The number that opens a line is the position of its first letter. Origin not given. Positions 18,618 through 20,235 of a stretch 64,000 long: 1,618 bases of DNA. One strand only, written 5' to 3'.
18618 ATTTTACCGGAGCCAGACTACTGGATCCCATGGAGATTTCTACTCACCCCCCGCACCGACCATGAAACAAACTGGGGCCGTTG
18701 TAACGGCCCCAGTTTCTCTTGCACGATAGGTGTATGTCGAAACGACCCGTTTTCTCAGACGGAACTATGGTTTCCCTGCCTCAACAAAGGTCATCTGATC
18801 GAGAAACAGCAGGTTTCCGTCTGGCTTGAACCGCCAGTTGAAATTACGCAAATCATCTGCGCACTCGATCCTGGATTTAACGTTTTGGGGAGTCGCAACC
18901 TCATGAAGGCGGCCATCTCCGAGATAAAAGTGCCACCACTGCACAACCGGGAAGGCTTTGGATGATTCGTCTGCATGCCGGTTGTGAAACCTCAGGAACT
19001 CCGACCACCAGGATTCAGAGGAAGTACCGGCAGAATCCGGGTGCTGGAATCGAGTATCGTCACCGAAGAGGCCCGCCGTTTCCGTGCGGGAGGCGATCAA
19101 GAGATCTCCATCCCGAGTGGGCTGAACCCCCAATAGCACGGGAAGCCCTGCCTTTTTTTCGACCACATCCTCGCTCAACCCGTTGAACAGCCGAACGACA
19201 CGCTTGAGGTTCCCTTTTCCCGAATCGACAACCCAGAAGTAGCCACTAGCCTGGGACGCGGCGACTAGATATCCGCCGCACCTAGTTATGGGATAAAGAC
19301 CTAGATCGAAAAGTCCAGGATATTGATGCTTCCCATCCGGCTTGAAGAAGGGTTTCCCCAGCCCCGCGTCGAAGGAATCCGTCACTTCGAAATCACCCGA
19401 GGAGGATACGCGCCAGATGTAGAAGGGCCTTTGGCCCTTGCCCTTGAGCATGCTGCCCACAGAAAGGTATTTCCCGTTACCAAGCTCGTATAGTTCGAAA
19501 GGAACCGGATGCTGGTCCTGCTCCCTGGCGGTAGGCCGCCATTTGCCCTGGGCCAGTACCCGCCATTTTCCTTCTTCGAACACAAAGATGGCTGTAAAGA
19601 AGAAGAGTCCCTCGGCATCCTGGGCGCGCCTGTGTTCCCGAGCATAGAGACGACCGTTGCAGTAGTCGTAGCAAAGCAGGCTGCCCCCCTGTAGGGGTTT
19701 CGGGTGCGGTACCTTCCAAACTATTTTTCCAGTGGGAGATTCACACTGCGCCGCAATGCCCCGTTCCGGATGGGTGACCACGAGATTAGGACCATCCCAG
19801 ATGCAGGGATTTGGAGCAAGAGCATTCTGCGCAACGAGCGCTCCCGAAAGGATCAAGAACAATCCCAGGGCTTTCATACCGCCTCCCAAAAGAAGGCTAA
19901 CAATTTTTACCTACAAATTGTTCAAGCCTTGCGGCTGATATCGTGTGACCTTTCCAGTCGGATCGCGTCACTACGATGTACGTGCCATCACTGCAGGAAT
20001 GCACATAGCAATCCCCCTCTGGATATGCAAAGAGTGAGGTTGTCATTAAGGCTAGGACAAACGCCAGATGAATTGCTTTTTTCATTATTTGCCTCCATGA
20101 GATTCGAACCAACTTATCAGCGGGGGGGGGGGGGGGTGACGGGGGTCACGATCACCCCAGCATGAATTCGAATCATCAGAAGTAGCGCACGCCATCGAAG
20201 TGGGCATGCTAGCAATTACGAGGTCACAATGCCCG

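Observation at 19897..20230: ~15-nt poly-G/C homopolymer with flanking palindrome and direct repeat upstream of a low-GC small secreted-protein locus: candidate phase-variation switch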

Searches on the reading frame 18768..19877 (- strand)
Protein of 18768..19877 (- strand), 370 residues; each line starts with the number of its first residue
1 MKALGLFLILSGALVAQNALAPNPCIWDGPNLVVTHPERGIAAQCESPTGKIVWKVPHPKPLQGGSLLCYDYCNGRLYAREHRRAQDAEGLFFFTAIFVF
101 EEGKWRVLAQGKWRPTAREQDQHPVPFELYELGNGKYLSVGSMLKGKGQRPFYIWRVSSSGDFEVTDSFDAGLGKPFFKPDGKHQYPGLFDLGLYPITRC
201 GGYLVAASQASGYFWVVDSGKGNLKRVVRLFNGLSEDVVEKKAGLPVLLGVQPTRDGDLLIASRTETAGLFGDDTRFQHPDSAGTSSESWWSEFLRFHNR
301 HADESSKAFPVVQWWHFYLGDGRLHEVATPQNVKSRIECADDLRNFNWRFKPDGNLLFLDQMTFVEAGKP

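Call 8: search_protein_families(library=pfam, proteins=[window:18768-19877:-], max_evalue=0.01)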
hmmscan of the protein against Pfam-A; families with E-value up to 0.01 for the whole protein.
seq(370 aa): 0 families

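Call 15: find_homologous_proteins(query=window:18768-19877:-)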
Query seq(370 aa) (370 aa): 1 proteins with E <= 0.001 among 3265 candidates.
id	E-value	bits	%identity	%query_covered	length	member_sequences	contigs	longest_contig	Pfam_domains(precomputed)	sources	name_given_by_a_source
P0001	9.2e-261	883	100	100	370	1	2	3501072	-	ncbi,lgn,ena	-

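Call 20: find_encoding_contigs(protein=P0001, flank=3000, max_places=10)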
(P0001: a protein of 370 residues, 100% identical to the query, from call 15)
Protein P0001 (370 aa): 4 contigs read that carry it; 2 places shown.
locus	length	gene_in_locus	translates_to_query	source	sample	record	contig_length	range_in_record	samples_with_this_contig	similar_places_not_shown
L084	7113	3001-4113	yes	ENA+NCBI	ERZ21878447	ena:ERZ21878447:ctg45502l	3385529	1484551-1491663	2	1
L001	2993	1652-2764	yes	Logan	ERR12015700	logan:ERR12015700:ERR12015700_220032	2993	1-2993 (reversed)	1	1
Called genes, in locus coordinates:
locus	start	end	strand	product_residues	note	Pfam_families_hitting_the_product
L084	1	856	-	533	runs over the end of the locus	PF00989:PAS, PF08448:PAS_4 (faint), PF13426:PAS_9, PF08447:PAS_3, PF00015:MCPsignal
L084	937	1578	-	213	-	PF01914:MarC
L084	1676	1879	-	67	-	-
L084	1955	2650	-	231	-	PF01209:Ubie_methyltran, PF13489:Methyltransf_23 (weak), PF13847:Methyltransf_31, PF08241:Methyltransf_11, PF08242:Methyltransf_12, PF13649:Methyltransf_25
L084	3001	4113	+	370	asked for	-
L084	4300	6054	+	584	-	PF02771:Acyl-CoA_dh_N, PF02770:Acyl-CoA_dh_M, PF00441:Acyl-CoA_dh_1, PF08028:Acyl-CoA_dh_2 (weak), PF21343:ACAD9-ACADV_C (faint), PF21263:Acyl-CoA-dh_C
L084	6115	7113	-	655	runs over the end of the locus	PF04773:FecR, PF20245:DUF6600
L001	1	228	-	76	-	?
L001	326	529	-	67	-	-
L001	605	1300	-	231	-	PF01209:Ubie_methyltran, PF13489:Methyltransf_23 (weak), PF13847:Methyltransf_31, PF08241:Methyltransf_11, PF08242:Methyltransf_12, PF13649:Methyltransf_25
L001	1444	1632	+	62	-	-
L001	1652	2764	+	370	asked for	-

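Call 33: predict_structure(protein=P0001)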
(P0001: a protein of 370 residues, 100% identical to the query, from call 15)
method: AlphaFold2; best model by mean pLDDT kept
length: 370 residues; sequences in the alignment: 1
mean_pLDDT: 38.0   pTM: 0.33
mean pLDDT of the five models: 38.0, 34.0, 33.7, 33.0, 28.2
residues with pLDDT >= 90: 0; 70-90: 13; 50-70: 54; < 50: 303
segments of 3 or more residues with pLDDT < 50: 1-23, 27-56, 123-370
pLDDT, mean of each block of 10 residues (from residue 1): 41 31 46 33 29 44 63 60 74 69 68 59 48 46 37 45 42 29 28 30 35 37 32 25 28 30 29 26 30 34 26 27 29 23 27 28 22
secondary structure, 60 per line:
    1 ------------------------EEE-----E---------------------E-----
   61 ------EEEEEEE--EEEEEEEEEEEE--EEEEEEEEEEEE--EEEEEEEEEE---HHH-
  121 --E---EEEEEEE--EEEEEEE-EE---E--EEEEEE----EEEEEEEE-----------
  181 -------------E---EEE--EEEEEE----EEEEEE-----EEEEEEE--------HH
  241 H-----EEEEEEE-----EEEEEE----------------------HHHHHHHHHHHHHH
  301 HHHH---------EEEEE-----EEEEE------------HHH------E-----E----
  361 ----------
elements in order: E25-27 E67-73 E76-87 E90-101 E104-113 E127-133 E136-142 E152-157 E162-169 E198-200 E203-208 E213-218 E224-230 E247-253 E259-264 H287-304 E314-318 E324-328

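Call 34: search_protein_representatives(protein=P0001)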
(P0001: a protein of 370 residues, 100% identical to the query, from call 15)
Query: 370 residues. Proteins with E-value up to 0.001 (for the whole library): 209; up to 1e-10: 74; up to 1e-30: 3. The best 150 are listed.
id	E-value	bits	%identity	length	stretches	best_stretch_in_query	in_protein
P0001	2.9e-261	882.6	100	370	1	1-370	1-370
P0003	8.0e-41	156.7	39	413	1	1-357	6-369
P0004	6.2e-31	124.2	31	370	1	23-359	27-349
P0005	1.1e-30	123.3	33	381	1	8-361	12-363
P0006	5.3e-30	121.1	36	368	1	16-361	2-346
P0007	2.2e-29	119.1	34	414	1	18-358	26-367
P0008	3.1e-29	118.6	33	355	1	14-356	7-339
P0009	3.4e-27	111.8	30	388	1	16-358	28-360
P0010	1.0e-26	110.2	32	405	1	13-360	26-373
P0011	2.2e-26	109.2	29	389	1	4-359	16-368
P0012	2.8e-26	108.8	33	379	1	124-358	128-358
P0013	1.9e-25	106.1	35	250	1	128-358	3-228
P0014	2.0e-25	106.0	34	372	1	23-362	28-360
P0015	1.7e-24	103.0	32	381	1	112-356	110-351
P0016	6.7e-24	101.0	29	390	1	7-359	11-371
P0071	6.6e-11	58.2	27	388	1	73-356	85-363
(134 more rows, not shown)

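Call 37: search_protein_families(library=pfam, alignment_id=A1, max_evalue=0.01)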
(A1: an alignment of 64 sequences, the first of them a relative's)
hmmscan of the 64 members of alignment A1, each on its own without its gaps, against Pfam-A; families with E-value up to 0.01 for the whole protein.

A. member 1, P0001 (370 aa): 0 families

B. families by the number of members that match (of 64 scanned): 1 family
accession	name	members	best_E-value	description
PF07676.18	PD40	1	0.0019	WD40-like Beta Propeller Repeat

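Call 38: find_homologous_proteins(query=A1, max_evalue=0.00001)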
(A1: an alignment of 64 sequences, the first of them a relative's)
Query A1 (64 sequences) (370 aa, profile of the alignment): 3 proteins with E <= 0.00001 among 8000 candidates.
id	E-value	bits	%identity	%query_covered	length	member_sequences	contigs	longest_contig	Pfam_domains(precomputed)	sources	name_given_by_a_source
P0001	1.6e-95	338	100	100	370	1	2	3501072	-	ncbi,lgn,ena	-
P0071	6.4e-69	251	23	95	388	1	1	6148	-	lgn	-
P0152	4.8e-58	215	29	63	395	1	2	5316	-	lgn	-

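Call 39: find_encoding_contigs(protein=P0003, flank=4000, max_places=4)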
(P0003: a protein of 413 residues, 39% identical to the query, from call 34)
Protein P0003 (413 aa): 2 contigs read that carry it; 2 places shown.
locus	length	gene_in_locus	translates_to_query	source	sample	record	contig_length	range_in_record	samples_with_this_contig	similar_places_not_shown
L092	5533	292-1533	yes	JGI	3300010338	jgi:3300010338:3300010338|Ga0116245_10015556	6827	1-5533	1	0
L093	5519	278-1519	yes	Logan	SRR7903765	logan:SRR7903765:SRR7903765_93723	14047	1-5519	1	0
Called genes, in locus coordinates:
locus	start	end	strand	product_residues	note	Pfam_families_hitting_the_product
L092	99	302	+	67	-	-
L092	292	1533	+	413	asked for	-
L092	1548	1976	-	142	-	PF03652:RuvX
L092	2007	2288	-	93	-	-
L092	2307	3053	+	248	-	PF00149:Metallophos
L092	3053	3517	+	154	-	PF01035:DNA_binding_1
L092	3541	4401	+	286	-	PF01565:FAD_binding_4, PF02873:MurB_C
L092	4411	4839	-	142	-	PF03956:Lys_export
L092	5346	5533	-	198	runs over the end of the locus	PF01725:Ham1p_like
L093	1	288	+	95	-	?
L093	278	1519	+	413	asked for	-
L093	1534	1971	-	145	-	PF03652:RuvX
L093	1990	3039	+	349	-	PF00149:Metallophos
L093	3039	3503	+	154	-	PF01035:DNA_binding_1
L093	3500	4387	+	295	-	PF01565:FAD_binding_4, PF02873:MurB_C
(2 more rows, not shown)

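Call 40: find_encoding_contigs(protein=P0071, flank=4000, max_places=4)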
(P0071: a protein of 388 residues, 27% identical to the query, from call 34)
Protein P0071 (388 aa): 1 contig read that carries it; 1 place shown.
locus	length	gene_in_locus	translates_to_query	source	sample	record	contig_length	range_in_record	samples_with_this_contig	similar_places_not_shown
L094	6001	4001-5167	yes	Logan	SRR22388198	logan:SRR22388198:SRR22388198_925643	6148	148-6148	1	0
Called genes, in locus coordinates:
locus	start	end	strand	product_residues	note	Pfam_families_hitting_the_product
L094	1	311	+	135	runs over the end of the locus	PF13366:PDDEXK_3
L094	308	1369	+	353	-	PF02636:Methyltransf_28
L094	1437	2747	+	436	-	PF07969:Amidohydro_3, PF01979:Amidohydro_1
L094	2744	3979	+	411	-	PF01979:Amidohydro_1 (faint), PF07969:Amidohydro_3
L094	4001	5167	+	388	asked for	-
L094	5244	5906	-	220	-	-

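Call 41: find_encoding_contigs(protein=P0152, flank=4000, max_places=4)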
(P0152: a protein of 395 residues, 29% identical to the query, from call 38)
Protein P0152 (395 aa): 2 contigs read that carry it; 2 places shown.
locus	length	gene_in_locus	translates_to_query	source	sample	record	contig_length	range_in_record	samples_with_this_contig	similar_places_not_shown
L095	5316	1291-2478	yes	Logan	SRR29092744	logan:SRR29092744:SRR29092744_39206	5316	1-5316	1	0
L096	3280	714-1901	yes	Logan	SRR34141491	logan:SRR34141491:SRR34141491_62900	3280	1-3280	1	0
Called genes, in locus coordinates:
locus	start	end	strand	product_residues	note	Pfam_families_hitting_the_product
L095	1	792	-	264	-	?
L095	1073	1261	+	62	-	-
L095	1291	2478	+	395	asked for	-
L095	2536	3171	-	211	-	PF03473:MOSC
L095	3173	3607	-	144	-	PF09832:DUF2059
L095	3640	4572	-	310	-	PF06574:FAD_syn, PF01687:Flavokinase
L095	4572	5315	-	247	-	?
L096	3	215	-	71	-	?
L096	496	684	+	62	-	-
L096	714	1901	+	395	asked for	-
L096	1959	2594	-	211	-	PF03473:MOSC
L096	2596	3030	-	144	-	PF09832:DUF2059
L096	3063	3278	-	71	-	?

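Call 44: find_encoding_contigs(protein=P0004, flank=3000, max_places=5)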
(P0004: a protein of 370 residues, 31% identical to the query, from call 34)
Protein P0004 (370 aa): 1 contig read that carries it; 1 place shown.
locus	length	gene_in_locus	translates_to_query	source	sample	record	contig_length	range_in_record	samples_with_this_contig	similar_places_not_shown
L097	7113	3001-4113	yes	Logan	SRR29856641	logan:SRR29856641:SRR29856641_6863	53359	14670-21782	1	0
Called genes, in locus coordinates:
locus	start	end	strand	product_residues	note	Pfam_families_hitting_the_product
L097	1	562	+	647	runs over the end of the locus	PF13520:AA_permease_2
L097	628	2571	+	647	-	PF13520:AA_permease_2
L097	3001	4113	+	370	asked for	-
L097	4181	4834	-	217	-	-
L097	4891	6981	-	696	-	PF00515:TPR_1 (faint), PF07719:TPR_2 (faint), PF10579:Rapsyn_N (faint), PF13174:TPR_6 (faint), PF13428:TPR_14 (faint), PF13432:TPR_16 (faint), PF14559:TPR_19 (faint), PF13414:TPR_11 (faint)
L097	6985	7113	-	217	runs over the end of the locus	PF13717:Zn_ribbon_4, PF16697:Yop-YscD_cpl, PF00498:FHA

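Call 45: find_encoding_contigs(protein=P0005, flank=3000, max_places=5)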
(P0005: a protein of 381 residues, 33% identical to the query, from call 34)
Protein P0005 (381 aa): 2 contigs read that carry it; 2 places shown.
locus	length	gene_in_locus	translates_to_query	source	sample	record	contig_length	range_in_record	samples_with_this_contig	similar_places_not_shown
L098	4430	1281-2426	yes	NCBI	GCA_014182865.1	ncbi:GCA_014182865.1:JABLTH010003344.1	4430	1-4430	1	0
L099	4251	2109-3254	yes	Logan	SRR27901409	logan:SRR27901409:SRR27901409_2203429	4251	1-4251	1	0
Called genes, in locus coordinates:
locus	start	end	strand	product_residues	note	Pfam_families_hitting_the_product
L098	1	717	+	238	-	?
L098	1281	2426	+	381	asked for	-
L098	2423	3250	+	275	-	PF07291:MauE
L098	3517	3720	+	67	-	PF00313:CSD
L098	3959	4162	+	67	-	PF00313:CSD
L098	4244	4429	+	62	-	?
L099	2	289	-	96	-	?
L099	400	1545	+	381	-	PF02771:Acyl-CoA_dh_N, PF02770:Acyl-CoA_dh_M, PF00441:Acyl-CoA_dh_1, PF22924:ACOX_C_alpha1 (faint), PF08028:Acyl-CoA_dh_2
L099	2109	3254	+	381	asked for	-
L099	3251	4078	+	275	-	PF07291:MauE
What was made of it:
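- On Methylamine dehydrogenase-like pair (small Cys-rich subunit plus beta-propeller heavy chain, with MauE): A MauE-family gene follows one homologue (call 45), which is a lead only.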

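Call 46: find_encoding_contigs(protein=P0006, flank=3000, max_places=5)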
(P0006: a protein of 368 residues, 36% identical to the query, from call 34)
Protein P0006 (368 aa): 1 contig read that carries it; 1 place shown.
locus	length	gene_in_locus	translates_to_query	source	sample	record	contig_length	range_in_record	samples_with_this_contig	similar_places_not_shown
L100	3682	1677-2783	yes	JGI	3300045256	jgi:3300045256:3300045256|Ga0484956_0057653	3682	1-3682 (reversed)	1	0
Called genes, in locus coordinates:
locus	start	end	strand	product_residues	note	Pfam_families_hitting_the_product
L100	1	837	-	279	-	?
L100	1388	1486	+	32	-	-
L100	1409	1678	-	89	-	-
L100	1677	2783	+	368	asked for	-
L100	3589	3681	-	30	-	?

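Call 48: predict_structure(alignment_id=A1)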
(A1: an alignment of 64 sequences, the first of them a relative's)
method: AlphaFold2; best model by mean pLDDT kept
length: 370 residues; sequences in the alignment: 64
mean_pLDDT: 86.6   pTM: 0.87
mean pLDDT of the five models: 86.6, 85.5, 85.4, 85.4, 84.6
residues with pLDDT >= 90: 235; 70-90: 76; 50-70: 48; < 50: 11
segments of 3 or more residues with pLDDT < 50: 11-19
pLDDT, mean of each block of 10 residues (from residue 1): 58 45 86 83 95 95 86 94 91 92 94 73 70 95 73 92 91 95 90 85 95 97 98 96 88 97 96 66 66 87 93 98 98 95 93 94 64
secondary structure, 60 per line:
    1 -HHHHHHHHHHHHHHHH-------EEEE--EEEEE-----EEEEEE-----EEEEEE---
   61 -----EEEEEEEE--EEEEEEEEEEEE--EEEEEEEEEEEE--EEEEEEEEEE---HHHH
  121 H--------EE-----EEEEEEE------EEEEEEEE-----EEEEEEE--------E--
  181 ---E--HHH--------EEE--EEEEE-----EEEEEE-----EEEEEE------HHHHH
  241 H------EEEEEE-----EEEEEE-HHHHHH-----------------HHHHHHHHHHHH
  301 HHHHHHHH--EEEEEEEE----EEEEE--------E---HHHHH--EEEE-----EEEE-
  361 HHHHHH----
elements in order: H2-17 E25-28 E31-35 E41-46 E52-57 E66-73 E76-87 E90-101 E104-113 H117-121 E137-143 E150-157 E163-169 E198-200 E203-207 E213-218 E224-229 H236-241 E248-253 E259-264 H266-271 H289-308 E311-318 E323-327 H340-344 E347-350 E356-359 H361-366

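Call 51: fold_search(model_id=the predicted structure, library=pdb)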
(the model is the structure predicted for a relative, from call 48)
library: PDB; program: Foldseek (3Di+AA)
matches with E <= 10: 1212; with E <= 0.001: 98
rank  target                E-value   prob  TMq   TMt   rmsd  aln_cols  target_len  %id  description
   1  6km7_A                2.1e-05  1.00  0.31  0.35  10.7       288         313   15  The structural basis for the internal interaction in RBBP5 (released 2019-10-02)
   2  7cqy_A                2.2e-05  1.00  0.30  0.27   9.9       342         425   12  Tetrathionate hydrolase from Acidithiobacillus ferrooxidans mutant - D325N (released 2021-01-27)
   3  3no2                  2.3e-05  1.00  0.28  0.35  11.3       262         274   13  Crystal structure of a protein of unknown function (BACCAC_01654) from Bacteroides caccae at 1.35 A resolution (released 2010-07-28)
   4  6zqa_UQ               2.5e-05  0.99  0.23  0.14  14.4       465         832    8  Cryo-EM structure of the 90S pre-ribosome from Saccharomyces cerevisiae, state A (Poly-Ala) (released 2020-09-23)
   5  6kiw_N                2.9e-05  1.00  0.31  0.32   9.3       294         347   14  Cryo-EM structure of human MLL3-ubNCP complex (4.0 angstrom) (released 2019-09-11)
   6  5ov3_B                3.8e-05  1.00  0.30  0.34  10.4       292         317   13  Structure of the RbBP5 beta-propeller domain (released 2018-03-28)
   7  9oty_A                4.0e-05  1.00  0.29  0.15  17.6       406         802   11  DDB1-CRBN with CK1 alpha, SB-405483, and DEG-47: composite map and model submission (released 2025-11-19)
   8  7lps_A                4.3e-05  1.00  0.29  0.16   8.9       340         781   10  Crystal structure of DDB1-CRBN-ALV1 complex bound to Helios (IKZF2 ZF2) (released 2021-06-02)
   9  6zqd_UQ               4.3e-05  0.99  0.28  0.16  14.0       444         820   11  Cryo-EM structure of the 90S pre-ribosome from Saccharomyces cerevisiae, state Post-A1 (released 2020-09-23)
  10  8bpn_A                4.8e-05  1.00  0.29  0.24  14.4       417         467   10  The structure of thiocyanate dehydrogenase mutant form with Phe 436 replaced by Gln from Thioalkalivibrio paradoxus (released 2023-01-18)
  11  5ov3_A                5.0e-05  1.00  0.31  0.34   9.3       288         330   13  Structure of the RbBP5 beta-propeller domain (released 2018-03-28)
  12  6km7_B                5.0e-05  1.00  0.30  0.35  10.0       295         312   14  The structural basis for the internal interaction in RBBP5 (released 2019-10-02)
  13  9n6z_LH               5.0e-05  0.99  0.29  0.17  14.0       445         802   11  SSU processome maturation and disassembly, State D (released 2025-11-05)
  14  8dey_B                5.3e-05  1.00  0.31  0.17   9.4       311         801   10  Ternary complex structure of Cereblon-DDB1 bound to IKZF2(ZF2,3) and the molecular glue DKY709 (released 2023-03-08)
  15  5ods_B                5.6e-05  1.00  0.28  0.21  19.0       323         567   11  Structure of a phosphoprotein-protein complex (released 2018-03-14)
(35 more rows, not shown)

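Call 83: list_cluster_members(proteins=[P0003, P0004, P0005, P0006, P0007, P0008, P0009, P0010, P0011, P0012])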
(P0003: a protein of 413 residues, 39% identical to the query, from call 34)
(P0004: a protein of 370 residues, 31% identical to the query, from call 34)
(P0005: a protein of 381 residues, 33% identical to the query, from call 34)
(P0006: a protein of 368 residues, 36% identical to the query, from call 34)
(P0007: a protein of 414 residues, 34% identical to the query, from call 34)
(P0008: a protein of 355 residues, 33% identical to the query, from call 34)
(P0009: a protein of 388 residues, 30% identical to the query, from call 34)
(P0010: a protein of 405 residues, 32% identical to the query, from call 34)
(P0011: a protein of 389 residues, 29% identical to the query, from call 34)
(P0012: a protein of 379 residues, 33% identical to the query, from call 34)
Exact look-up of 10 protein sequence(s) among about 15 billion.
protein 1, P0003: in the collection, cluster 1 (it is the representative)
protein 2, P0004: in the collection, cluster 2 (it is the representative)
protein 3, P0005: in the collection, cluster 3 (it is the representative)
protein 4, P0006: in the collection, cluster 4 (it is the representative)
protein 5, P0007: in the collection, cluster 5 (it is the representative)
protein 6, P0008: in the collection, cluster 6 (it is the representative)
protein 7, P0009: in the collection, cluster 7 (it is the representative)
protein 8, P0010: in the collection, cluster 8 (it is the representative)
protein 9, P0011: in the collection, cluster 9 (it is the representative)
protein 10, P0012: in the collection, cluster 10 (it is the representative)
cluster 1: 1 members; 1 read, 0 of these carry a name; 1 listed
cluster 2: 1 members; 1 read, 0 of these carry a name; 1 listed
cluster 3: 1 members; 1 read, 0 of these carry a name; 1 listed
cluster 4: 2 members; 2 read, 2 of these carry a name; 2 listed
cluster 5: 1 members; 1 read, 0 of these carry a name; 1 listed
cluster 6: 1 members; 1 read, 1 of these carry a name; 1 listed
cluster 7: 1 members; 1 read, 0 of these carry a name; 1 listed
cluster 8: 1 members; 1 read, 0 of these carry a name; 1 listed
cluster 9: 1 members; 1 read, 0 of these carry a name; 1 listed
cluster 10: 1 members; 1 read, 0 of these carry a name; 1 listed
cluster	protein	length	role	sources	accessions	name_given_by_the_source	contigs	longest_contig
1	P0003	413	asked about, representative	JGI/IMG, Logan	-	-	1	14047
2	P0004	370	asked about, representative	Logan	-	-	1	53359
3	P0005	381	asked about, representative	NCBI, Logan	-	-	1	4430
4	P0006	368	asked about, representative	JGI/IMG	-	hypothetical protein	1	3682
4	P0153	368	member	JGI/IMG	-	hypothetical protein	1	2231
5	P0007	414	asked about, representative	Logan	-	-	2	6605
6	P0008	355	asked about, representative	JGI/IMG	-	hypothetical protein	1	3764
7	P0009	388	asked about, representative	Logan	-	-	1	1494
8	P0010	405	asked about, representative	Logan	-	-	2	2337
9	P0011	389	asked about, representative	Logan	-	-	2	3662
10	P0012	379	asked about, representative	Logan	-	-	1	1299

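Call 84: search_protein_families(library=ncbifam, proteins=[P0001, P0003, P0005], max_evalue=0.1)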
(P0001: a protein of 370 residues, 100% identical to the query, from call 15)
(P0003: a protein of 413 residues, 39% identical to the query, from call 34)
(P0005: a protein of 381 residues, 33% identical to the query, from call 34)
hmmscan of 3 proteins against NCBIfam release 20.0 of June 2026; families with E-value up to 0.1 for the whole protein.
P0001 (370 aa): 0 families

P0003 (413 aa): 0 families

P0005 (381 aa): 0 families

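Call 85: search_protein_families(library=padloc, proteins=[P0001, P0003, P0005], max_evalue=0.1)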
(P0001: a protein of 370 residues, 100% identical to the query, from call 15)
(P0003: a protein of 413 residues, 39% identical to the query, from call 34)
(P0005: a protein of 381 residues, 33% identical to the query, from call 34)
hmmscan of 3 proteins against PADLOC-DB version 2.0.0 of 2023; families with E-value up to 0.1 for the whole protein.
P0001 (370 aa): 0 families

P0003 (413 aa): 0 families

P0005 (381 aa): 0 families

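Call 86: search_solved_structures(query=A1, max_evalue=1)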
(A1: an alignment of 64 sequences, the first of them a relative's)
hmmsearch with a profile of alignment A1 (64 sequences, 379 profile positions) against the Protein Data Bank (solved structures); distinct sequences matched with E-value up to 1: 2.
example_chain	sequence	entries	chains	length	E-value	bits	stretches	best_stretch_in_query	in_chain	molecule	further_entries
7l7w_A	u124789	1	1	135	0.56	12.3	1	271-328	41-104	Probable disease resistance protein At5g66900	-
7xsx_k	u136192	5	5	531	0.58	12.3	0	120-228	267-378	FACT complex subunit POB3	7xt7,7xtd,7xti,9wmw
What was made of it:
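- On Methylamine dehydrogenase-like pair (small Cys-rich subunit plus beta-propeller heavy chain, with MauE): There are no Pfam, NCBIfam or PDB-sequence hits (calls 8, 37, 84, 86).
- Tried and rejected: Function of the cassette: no hits in Pfam, NCBIfam, PADLOC or PDB sequences (calls 8, 37, 84-86).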

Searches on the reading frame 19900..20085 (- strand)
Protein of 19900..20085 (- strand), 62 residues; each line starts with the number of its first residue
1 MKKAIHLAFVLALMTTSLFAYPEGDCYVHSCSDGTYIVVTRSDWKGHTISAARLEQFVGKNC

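Call 8: search_protein_families(library=pfam, proteins=[window:19900-20085:-], max_evalue=0.01)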
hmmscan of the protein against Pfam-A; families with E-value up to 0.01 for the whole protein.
seq(62 aa): 0 families

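Call 10: find_encoding_contigs(protein=window:19900-20085:-, flank=6000, max_places=10)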
Protein seq(62 aa) (62 aa): 2 contigs read that carry it; 1 place shown.
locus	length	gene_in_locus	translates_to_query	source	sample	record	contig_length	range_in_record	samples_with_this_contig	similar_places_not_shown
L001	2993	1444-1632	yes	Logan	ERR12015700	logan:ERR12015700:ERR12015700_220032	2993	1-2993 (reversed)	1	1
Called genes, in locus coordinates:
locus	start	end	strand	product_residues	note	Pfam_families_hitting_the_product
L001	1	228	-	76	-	?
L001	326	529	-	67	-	-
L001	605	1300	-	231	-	PF01209:Ubie_methyltran, PF13489:Methyltransf_23 (weak), PF13847:Methyltransf_31, PF08241:Methyltransf_11, PF08242:Methyltransf_12, PF13649:Methyltransf_25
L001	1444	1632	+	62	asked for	-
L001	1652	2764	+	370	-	-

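Call 25: find_homologous_proteins(query=window:19900-20085:-, max_evalue=10)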
Query seq(62 aa) (62 aa): 1 proteins with E <= 10 among 1 candidates.
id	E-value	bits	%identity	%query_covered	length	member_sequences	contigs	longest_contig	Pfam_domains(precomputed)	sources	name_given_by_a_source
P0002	9.9e-36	137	100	100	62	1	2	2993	-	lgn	-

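Call 84: search_protein_families(library=ncbifam, proteins=[P0002], max_evalue=0.1)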
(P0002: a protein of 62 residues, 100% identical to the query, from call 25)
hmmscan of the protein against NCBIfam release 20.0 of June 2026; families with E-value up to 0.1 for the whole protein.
P0002 (62 aa): 0 families

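Call 85: search_protein_families(library=padloc, proteins=[P0002], max_evalue=0.1)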
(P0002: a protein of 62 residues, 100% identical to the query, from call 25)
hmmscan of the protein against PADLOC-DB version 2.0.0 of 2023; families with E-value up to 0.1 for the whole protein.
P0002 (62 aa): 0 families
